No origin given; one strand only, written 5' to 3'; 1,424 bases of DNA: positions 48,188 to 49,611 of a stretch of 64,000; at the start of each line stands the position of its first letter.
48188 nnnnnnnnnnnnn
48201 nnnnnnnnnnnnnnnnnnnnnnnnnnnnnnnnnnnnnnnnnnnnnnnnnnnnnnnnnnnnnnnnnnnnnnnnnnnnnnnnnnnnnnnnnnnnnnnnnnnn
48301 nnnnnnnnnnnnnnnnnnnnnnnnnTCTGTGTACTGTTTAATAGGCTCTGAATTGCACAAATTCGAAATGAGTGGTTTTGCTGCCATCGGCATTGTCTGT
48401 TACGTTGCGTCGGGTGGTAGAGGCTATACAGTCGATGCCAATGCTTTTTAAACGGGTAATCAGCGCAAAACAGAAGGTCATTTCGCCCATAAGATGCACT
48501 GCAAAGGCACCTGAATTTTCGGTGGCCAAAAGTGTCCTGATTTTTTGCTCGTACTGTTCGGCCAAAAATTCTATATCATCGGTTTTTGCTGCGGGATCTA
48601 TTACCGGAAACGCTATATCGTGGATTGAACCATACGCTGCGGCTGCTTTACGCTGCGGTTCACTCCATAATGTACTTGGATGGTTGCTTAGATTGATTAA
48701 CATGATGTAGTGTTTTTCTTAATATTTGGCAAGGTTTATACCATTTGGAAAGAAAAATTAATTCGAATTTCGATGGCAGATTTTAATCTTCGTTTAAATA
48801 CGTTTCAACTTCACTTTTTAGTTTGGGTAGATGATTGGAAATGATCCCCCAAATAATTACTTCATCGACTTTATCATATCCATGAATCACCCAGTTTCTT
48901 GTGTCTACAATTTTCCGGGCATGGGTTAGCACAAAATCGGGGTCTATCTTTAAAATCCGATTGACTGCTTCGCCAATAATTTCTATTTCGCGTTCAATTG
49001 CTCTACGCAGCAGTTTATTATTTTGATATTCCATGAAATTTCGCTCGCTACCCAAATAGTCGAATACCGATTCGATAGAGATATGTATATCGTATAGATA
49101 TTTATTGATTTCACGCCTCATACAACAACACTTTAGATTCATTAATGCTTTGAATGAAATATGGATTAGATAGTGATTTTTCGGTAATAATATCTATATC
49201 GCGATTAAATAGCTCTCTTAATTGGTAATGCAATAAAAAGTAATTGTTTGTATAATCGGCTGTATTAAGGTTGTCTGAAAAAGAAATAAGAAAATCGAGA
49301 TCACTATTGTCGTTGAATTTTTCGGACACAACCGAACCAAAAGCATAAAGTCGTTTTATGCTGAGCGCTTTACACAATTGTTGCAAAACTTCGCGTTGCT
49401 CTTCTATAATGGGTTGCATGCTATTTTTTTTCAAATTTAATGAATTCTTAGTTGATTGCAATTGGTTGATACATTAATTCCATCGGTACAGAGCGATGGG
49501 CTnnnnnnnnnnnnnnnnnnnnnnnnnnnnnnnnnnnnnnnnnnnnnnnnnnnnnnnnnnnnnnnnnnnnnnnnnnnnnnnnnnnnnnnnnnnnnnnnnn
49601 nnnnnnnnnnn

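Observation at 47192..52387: Orphan CARF-effector island: Card1/Can2-like nuclease, small Rossmann-like protein, MNT/HepT, Csx1 and a divergent SF1 helicase, with no Cas10, cas gene or CRISPR array in 64 kb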

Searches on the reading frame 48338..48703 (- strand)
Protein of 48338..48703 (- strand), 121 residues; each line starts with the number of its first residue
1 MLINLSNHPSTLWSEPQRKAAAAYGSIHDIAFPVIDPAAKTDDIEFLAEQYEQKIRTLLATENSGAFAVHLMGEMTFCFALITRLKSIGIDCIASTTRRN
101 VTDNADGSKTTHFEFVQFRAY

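Call 3: search_protein_families(library=pfam, proteins=[window:48338-48703:-], max_evalue=0.1)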
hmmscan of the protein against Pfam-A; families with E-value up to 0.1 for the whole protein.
window:48338-48703:- (121 aa): 0 families

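Call 4: search_protein_families(library=ncbifam, proteins=[window:48338-48703:-], max_evalue=0.1)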
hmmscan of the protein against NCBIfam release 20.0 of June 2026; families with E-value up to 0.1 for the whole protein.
window:48338-48703:- (121 aa): 2 families
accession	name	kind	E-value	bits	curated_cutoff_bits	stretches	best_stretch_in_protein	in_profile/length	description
NF040559.1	CAS_Csx20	equivalog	3.7e-07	30.6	70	1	48-121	47-124/124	CRISPR-associated protein Csx20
NF038230.1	Regu_Geo_Pelo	equivalog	0.016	13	1200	1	25-110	62-147/935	GPMC system transcriptional regulator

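Call 5: search_protein_families(library=padloc, proteins=[window:48338-48703:-], max_evalue=0.1)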
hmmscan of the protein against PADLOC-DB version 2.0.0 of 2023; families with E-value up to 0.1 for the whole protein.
window:48338-48703:- (121 aa): 5 families
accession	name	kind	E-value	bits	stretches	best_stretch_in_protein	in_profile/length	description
PDLC01397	Csx20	-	6.9e-39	131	1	1-121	1-114/114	"CAS-I,CAS-III; associated"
PDLC01843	CARF2--CARF_HEPN_CSX20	-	1.4e-22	78.3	1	2-121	393-498/498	-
PDLC01038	Csx15/20/peptidase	-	4.4e-12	44.4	1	1-121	1-118/118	peptidase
PDLC01384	Csx20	-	4.3e-05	21.9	1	48-121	50-126/128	"CAS-I,CAS-III; associated"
PDLC01659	Csx20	-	0.015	13.5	1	49-121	51-126/128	"CAS-I,CAS-III; associated"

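Call 43: search_solved_structures(query=window:48338-48703:-, max_evalue=1, show_alignments=1)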
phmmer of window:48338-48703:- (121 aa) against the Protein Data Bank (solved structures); distinct sequences matched with E-value up to 1: 0.

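Call 101: predict_structure(alignment_id=A4)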
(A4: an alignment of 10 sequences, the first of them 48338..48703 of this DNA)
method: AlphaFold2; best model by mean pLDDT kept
length: 121 residues; sequences in the alignment: 10
mean_pLDDT: 94.4   pTM: 0.83
mean pLDDT of the five models: 94.4, 94.1, 93.8, 93.5, 93.5
residues with pLDDT >= 90: 114; 70-90: 6; 50-70: 1; < 50: 0
segments of 3 or more residues with pLDDT < 50: none
pLDDT, mean of each block of 10 residues (from residue 1): 94 96 94 94 97 95 85 95 96 96 96 95 91
secondary structure, 60 per line:
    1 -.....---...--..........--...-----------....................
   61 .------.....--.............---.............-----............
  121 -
elements in order: E2-6 H15-24 E27-29 H41-61 E68-72 H75-87 E91-103 E109-120

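Call 103: fold_search(model_id=the predicted structure, library=pdb)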
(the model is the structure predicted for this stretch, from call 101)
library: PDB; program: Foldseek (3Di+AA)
matches with E <= 10: 1112; with E <= 0.001: 0
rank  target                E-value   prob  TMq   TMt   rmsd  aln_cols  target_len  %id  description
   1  7qsq_C                2.7e-03  0.98  0.40  0.38   7.7       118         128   15  Permutated N-terminal lobe of the ribose binding protein from Thermotoga maritima (released 2023-01-11)
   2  9w3w_A                3.7e-03  0.90  0.37  0.08  11.1       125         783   14  Structure of Csm6 from Actinomyces procaprae in complex with cyclic penta-adenylate (released 2026-03-04)
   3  8t66_A                5.6e-03  0.91  0.38  0.32   9.0       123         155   15  cA6 bound Cam1 (released 2024-01-10)
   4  3k0c_B                6.8e-03  0.80  0.37  0.14   8.4       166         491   10  Crystal structure of the phosphorylation-site double mutant S431A/T432E of the KaiC circadian clock protein (released 2010-03-31)
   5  8t65_A                7.7e-03  0.97  0.38  0.31   5.5        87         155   16  cA4 bound Cam1 (released 2024-01-10)
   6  7qsq_A                8.3e-03  0.90  0.37  0.36   7.5       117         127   16  Permutated N-terminal lobe of the ribose binding protein from Thermotoga maritima (released 2023-01-11)
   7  8t66_B                8.3e-03  0.82  0.35  0.29   8.9       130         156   15  cA6 bound Cam1 (released 2024-01-10)
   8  8t65_B                8.9e-03  0.99  0.54  0.45   7.8       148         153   11  cA4 bound Cam1 (released 2024-01-10)
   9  9w3v_A                1.3e-02  0.63  0.34  0.08  11.1       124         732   13  Structure of Csm6 from Actinomyces procaprae in complex with cyclic hexa-adenylate (released 2026-03-04)
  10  9c6c_F                1.6e-02  0.92  0.46  0.13   8.1       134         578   10  cryoEM structure of CRISPR associated effector, CARF-Adenosine deaminase 1, Cad1, in apo form with ATP (symmetric site (released 2024-10-30)
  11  9c77_B                1.8e-02  0.92  0.49  0.13   8.8       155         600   13  cryoEM structure of CRISPR associated effector, CARF-Adenosine deaminase 1, Cad1, in cA4 bound form with ATP. (released 2024-10-30)
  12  8fmf_C                2.6e-02  0.87  0.42  0.17   8.8       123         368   10  Structure of CBASS Cap5 from Pseudomonas syringae as an activated tetramer with the cyclic dinucleotide 3'2'-c-diAMP l (released 2024-02-07)
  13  7ygh_B                2.9e-02  0.85  0.34  0.23   5.9        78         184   15  Crystal Structure of the ring nuclease Sso2081 from Saccharolobus solfataricus in complex with cyclic-tetraadenylate ( (released 2023-02-15)
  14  7yib                  2.9e-02  0.75  0.41  0.13   8.5       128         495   14  Crystal structure of wild-type Cap4 SAVED domain-containing receptor from Enterobacter cloacae (released 2023-05-31)
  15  5vj7_B                2.9e-02  0.60  0.34  0.19   5.9        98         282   18  Ferredoxin NADP Oxidoreductase (Xfn) (released 2017-07-19)
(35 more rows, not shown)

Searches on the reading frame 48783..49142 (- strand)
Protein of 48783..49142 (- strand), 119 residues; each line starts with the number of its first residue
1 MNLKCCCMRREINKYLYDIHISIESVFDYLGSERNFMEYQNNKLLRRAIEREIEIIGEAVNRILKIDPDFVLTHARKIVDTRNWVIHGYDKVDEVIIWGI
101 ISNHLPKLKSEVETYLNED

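Call 3: search_protein_families(library=pfam, proteins=[window:48783-49142:-], max_evalue=0.1)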
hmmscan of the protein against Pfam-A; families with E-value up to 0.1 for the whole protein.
window:48783-49142:- (119 aa): 2 families
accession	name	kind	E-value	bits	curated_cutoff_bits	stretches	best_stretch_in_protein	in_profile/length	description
PF01934.22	HepT-like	-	4.6e-18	65.5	23.5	1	23-113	5-118/120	Ribonuclease HepT-like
PF18739.6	HEPN_Apea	-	0.026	15.4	24.4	1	32-91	38-100/136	Apea-like HEPN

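Call 4: search_protein_families(library=ncbifam, proteins=[window:48783-49142:-], max_evalue=0.1)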
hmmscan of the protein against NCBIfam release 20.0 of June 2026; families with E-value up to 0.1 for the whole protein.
window:48783-49142:- (119 aa): 6 families
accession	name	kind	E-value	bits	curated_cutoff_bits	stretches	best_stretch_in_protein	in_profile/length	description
NF047751.1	HepT_toxin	equivalog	1.2e-08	34.8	60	1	73-109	82-118/120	type VII toxin-antitoxin system HepT family RNase toxin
NF033661.1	Shiga_Stx2A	exception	0.022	13.9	600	1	30-111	158-237/319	Shiga toxin Stx2 subunit A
NF041689.1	Shig_StxA_2j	exception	0.029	13.3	720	1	30-112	158-238/315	Shiga toxin Stx2j subunit A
NF041690.1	Shig_StxA_2g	exception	0.032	13.6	736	1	31-111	157-235/317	Shiga toxin Stx2g subunit A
NF041703.1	Shig_StxA_2_eilk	exception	0.05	12.8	736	1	31-111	159-237/319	Shiga toxin Stx2 subunit A, e/i/l/k subtype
NF041688.1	Shig_StxA_2b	exception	0.052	12.9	733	1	31-111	159-237/318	Shiga toxin Stx2b subunit A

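Call 5: search_protein_families(library=padloc, proteins=[window:48783-49142:-], max_evalue=0.1)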
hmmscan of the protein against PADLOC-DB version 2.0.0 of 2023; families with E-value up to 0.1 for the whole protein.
window:48783-49142:- (119 aa): 2 families
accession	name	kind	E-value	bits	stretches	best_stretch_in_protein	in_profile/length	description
PDLC01680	Cas13-ApeA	-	0.00017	19.6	1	23-96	83-148/175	Cas13-ApeA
PDLC01679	Cas13-ApeA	-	0.0089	13.9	1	28-91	90-148/187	Cas13-ApeA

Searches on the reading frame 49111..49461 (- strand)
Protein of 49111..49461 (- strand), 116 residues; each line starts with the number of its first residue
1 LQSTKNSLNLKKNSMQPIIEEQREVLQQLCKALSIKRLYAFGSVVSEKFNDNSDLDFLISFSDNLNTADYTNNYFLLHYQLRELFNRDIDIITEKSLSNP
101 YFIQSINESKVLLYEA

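Call 3: search_protein_families(library=pfam, proteins=[window:49111-49461:-], max_evalue=0.1)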
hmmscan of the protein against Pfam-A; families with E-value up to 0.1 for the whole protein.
window:49111-49461:- (116 aa): 7 families
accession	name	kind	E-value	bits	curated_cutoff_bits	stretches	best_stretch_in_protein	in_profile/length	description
PF01909.29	NTP_transf_2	-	2.1e-12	47.7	21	1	23-112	2-92/93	Nucleotidyltransferase domain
PF18765.7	Polbeta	-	2.7e-12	47.1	26.9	1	27-115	4-89/93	Polymerase beta, Nucleotidyltransferase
PF22600.2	MTPAP-like_central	-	2.2e-05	25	27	1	6-67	10-71/139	Poly(A) RNA polymerase, mitochondrial-like, central palm domain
PF20697.3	NTase-conflict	-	0.00023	21.1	24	1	27-99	7-84/259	Pol beta superfamily nucleotidyltransferase in conflict systems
PF12633.13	Adenyl_cycl_N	-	0.00096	19.6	27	1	20-70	76-127/199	Adenylate cyclase NT domain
PF01446.23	Rep_1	-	0.036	14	33.2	1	16-75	180-241/253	Replication protein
PF06872.16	EspG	-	0.051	12.6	25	1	11-68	111-168/383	EspG protein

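Call 4: search_protein_families(library=ncbifam, proteins=[window:49111-49461:-], max_evalue=0.1)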
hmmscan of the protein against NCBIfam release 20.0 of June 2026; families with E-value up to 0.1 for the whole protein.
window:49111-49461:- (116 aa): 4 families
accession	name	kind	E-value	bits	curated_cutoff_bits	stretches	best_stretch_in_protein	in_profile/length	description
NF047752.1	MntA_antitoxin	equivalog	1.9e-11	43.8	60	1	32-113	4-81/106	type VII toxin-antitoxin system MntA family adenylyltransferase antitoxin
NF012212.1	ANT_9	subfamily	0.00083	18.7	340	1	24-67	11-53/249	aminoglycoside nucleotidyltransferase ANT(9)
NF033220.1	ANT_3pp_II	equivalog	0.035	13.4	400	1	20-67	8-54/258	ANT(3'')-II family aminoglycoside nucleotidyltransferase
NF010309.0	PRK13746.1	subfamily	0.04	13.2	193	1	14-68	8-61/263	aminoglycoside adenylyltransferase family protein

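Call 5: search_protein_families(library=padloc, proteins=[window:49111-49461:-], max_evalue=0.1)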
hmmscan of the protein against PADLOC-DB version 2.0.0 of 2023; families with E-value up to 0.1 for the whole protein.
window:49111-49461:- (116 aa): 8 families
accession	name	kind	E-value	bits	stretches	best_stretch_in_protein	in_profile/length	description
PDLC04905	PDC-S09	-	5.1e-29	98.6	1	15-115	1-100/101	-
PDLC04902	PDC-S09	-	1.3e-17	61.9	1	15-112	1-94/97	-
PDLC04906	PDC-S09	-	2.7e-17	60.9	1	16-109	5-94/98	-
PDLC04904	PDC-S09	-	3e-15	54.3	1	15-106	5-91/104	-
PDLC04903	PDC-S09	-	9.7e-06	23.9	1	12-87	4-78/108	-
PDLC04368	PDC-M05A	-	0.0035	15.2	1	23-82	97-153/201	-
PDLC00823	Cyclase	-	0.012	13.3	1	4-77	12-86/285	oligonucleotide-cyclase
PDLC04907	PDC-S09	-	0.022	12.9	1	22-63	14-55/114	-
